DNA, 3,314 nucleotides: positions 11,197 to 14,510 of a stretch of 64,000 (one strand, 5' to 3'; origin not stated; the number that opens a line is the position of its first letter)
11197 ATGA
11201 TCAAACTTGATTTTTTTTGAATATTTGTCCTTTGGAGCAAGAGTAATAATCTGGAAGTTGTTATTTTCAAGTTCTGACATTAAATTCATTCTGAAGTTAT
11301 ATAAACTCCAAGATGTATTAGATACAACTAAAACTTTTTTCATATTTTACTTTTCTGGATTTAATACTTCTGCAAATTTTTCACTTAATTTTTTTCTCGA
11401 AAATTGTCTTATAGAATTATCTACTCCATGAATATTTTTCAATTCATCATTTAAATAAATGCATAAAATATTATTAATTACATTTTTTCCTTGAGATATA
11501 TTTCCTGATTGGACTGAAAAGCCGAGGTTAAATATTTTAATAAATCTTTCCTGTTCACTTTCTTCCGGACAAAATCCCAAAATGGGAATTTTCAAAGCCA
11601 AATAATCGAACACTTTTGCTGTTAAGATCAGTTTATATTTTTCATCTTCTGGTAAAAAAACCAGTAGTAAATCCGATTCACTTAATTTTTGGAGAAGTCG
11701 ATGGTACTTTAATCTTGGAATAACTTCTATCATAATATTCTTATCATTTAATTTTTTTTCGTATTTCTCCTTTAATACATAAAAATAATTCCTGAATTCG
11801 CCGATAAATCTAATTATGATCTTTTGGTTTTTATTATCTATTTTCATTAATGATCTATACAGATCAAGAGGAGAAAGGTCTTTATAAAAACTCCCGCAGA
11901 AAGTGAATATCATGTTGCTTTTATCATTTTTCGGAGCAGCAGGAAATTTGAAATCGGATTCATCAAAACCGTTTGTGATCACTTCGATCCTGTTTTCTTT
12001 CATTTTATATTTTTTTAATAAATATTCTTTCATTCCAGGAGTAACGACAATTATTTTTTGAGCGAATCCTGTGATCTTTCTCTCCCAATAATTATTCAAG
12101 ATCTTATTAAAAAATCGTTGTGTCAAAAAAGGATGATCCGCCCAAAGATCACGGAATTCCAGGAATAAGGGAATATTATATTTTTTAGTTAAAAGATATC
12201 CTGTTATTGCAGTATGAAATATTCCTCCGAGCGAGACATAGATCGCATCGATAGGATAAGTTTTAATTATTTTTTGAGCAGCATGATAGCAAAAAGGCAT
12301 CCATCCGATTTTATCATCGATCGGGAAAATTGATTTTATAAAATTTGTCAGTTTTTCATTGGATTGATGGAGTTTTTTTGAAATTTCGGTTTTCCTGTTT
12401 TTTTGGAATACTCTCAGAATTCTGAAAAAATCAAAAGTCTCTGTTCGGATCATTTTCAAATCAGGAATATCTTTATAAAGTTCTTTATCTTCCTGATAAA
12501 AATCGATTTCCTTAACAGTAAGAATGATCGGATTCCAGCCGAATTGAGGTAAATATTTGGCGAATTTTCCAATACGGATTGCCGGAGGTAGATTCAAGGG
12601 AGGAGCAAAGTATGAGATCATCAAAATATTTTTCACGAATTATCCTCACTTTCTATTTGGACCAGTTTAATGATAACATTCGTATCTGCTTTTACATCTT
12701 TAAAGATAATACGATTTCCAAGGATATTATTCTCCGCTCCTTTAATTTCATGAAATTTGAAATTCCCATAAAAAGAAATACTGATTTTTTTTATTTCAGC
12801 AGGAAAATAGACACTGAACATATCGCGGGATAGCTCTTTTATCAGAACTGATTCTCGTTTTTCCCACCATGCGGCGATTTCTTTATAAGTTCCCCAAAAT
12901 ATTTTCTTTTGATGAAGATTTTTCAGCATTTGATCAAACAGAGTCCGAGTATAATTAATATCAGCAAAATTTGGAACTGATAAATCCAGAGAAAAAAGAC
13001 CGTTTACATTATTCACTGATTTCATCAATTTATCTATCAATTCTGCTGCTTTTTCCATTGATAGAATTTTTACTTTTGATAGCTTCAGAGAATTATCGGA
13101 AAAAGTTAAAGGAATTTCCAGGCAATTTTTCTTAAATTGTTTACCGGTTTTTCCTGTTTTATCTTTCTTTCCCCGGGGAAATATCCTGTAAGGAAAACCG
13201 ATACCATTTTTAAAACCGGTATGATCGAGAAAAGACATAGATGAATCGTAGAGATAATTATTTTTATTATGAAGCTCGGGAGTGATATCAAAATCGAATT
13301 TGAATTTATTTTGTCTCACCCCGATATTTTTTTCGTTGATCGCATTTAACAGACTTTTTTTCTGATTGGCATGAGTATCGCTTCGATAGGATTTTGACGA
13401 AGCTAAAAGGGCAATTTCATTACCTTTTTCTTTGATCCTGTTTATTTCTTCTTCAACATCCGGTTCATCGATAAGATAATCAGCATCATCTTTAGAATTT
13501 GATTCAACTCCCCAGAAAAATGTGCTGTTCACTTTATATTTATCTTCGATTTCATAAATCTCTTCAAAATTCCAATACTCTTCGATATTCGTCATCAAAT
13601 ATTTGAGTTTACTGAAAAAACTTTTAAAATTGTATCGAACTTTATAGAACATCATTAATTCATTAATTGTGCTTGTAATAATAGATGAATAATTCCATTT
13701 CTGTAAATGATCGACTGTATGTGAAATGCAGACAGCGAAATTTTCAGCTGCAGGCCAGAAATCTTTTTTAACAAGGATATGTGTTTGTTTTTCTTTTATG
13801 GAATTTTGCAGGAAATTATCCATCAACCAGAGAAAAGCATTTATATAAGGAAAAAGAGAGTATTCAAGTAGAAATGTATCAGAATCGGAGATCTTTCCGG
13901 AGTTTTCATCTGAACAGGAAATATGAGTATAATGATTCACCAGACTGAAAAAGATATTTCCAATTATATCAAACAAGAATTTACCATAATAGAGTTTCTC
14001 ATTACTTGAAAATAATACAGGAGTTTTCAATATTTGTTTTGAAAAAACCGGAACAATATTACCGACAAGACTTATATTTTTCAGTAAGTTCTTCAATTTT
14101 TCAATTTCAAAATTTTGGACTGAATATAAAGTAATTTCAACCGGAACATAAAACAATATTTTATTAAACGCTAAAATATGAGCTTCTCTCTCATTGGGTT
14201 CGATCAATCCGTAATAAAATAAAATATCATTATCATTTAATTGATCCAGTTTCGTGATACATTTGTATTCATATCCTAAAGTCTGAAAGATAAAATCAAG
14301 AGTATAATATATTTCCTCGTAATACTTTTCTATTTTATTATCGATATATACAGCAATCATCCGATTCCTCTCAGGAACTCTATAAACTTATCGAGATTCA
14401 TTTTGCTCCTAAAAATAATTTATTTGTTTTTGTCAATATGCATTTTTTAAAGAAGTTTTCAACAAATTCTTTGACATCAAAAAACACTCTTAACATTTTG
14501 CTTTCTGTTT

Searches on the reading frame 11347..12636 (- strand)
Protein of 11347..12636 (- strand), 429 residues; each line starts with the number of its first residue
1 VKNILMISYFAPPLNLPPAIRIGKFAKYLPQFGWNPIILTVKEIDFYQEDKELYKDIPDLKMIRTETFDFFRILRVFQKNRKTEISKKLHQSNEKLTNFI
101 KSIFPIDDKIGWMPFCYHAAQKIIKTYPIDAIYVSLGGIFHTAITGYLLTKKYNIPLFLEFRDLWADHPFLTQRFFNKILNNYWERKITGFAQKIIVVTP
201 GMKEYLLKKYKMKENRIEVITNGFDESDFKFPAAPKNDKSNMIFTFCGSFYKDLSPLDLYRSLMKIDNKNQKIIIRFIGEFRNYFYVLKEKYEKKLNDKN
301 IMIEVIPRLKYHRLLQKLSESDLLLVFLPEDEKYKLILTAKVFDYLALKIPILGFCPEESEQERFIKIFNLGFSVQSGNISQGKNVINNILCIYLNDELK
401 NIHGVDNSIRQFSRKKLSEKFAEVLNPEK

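Call 20: search_protein_families(library=ncbifam, proteins=[window:11347-12636:-], max_evalue=0.00001)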
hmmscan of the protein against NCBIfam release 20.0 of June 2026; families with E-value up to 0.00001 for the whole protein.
window:11347-12636:- (429 aa): 2 families
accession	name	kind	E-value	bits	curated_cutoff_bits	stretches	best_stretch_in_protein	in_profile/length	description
TIGR02149.1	glgA_Coryne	subfamily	7.9e-09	35.1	302.4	1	140-236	92-189/391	glycogen synthase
TIGR04063.1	stp3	hypoth_equivalog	2.5e-06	26.7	442.05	1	145-280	107-252/397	TIGR04063 family PEP-CTERM/XrtA system glycosyltransferase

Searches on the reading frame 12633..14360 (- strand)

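Call 20: search_protein_families(library=ncbifam, proteins=[window:12633-14360:-], max_evalue=0.00001)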
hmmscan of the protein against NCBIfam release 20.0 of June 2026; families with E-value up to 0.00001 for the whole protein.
window:12633-14360:- (575 aa): 1 family
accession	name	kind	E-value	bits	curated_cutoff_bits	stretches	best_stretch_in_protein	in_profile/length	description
NF053580.1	deacetylase_VimE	equivalog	8.3e-07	27.9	440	1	209-483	161-430/431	UDP-2,3-diacetamido-2,3-dideoxy-alpha-D-glucuronate deacetylase VimE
